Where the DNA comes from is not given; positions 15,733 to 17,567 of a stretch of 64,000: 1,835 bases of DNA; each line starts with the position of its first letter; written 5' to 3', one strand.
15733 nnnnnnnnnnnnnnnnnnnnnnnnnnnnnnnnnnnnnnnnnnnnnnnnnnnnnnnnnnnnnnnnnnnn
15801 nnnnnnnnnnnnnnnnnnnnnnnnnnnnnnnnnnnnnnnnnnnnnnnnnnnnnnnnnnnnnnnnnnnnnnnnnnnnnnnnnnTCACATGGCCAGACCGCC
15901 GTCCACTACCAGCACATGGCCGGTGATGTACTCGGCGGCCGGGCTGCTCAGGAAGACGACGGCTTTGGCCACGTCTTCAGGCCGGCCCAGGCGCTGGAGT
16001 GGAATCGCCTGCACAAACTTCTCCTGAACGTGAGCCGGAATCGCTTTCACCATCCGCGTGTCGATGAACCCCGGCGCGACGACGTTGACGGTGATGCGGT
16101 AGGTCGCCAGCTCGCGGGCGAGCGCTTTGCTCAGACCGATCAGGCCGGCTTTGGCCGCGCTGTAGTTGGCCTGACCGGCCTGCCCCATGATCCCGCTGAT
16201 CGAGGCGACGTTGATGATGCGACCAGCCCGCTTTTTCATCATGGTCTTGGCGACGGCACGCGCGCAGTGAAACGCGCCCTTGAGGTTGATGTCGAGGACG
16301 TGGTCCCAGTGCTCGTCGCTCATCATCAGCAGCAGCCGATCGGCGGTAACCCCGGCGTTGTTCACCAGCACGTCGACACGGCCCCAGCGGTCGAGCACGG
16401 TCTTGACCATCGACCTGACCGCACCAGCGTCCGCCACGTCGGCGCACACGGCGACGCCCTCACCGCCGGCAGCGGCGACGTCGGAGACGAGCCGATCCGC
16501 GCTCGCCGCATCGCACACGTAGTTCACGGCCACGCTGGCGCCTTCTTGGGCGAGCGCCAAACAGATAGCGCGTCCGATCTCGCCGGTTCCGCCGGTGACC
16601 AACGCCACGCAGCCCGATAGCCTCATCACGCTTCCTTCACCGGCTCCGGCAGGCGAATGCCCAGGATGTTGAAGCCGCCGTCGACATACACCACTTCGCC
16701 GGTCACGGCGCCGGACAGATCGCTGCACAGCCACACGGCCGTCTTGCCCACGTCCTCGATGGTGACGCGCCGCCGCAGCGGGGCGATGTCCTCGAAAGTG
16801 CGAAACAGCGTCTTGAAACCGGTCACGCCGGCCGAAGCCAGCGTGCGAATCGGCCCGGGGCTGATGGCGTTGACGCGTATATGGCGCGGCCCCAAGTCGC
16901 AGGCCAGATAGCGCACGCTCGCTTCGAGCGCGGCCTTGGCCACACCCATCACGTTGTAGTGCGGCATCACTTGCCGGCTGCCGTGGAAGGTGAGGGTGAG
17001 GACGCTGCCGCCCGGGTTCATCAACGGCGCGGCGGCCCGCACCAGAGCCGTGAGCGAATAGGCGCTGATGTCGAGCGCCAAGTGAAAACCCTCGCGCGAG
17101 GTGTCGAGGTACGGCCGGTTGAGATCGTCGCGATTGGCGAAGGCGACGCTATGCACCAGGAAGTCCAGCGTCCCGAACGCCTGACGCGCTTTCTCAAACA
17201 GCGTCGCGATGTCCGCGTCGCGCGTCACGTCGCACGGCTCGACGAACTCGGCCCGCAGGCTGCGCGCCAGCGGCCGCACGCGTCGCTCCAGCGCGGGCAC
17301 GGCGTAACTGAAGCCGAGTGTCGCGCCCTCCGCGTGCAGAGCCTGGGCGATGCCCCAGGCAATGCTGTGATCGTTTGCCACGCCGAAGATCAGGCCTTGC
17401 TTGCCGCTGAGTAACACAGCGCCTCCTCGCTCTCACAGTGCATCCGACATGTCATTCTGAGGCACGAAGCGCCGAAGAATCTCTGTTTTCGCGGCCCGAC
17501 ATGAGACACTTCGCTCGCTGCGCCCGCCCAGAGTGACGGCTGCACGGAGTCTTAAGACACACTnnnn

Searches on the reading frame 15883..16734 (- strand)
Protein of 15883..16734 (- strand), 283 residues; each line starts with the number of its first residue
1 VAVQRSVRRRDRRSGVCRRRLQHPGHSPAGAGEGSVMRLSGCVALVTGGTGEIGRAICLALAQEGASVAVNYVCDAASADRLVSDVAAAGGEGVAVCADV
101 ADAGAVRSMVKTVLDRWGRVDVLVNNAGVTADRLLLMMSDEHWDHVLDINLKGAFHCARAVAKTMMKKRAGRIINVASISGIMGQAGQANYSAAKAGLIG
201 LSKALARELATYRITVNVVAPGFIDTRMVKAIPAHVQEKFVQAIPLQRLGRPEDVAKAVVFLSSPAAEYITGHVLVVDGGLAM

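Call 58: search_protein_families(library=pfam, proteins=[window:15883-16734:-])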
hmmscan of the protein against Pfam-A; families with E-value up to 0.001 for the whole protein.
window:15883-16734:- (283 aa): 5 families
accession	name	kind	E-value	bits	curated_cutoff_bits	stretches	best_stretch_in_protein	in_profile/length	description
PF13561.12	adh_short_C2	-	4e-68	230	27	1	53-281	8-235/236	Enoyl-(Acyl carrier protein) reductase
PF00106.31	adh_short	-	2.7e-58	197.1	26.6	1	43-234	2-192/195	short chain dehydrogenase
PF08659.16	KR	-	4e-21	76.2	22.6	1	44-205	3-163/180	KR domain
PF01370.27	Epimerase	-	0.0008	19.3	20.9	0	44-188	1-124/240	NAD dependent epimerase/dehydratase family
PF01073.25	3Beta_HSD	-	0.00083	18.9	22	0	45-156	1-98/280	3-beta hydroxysteroid dehydrogenase/isomerase family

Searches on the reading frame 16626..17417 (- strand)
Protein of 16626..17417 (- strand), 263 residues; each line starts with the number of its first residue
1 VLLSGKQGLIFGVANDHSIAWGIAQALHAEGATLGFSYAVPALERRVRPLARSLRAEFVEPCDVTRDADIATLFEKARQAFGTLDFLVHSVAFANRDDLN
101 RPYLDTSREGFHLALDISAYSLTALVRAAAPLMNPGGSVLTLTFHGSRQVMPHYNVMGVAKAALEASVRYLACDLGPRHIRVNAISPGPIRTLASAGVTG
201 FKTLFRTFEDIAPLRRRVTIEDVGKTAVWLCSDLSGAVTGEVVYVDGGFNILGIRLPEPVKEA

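Call 58: search_protein_families(library=pfam, proteins=[window:16626-17417:-])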
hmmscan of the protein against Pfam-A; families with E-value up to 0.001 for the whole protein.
window:16626-17417:- (263 aa): 3 families
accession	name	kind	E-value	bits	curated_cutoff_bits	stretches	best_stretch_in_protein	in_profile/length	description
PF13561.12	adh_short_C2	-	1.7e-90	303.2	27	1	12-250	1-236/236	Enoyl-(Acyl carrier protein) reductase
PF00106.31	adh_short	-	4.8e-19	69.1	26.6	1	18-194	11-186/195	short chain dehydrogenase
PF23441.1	SDR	-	6.3e-05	22.9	27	1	86-249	89-255/258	SDR-like rossmann domain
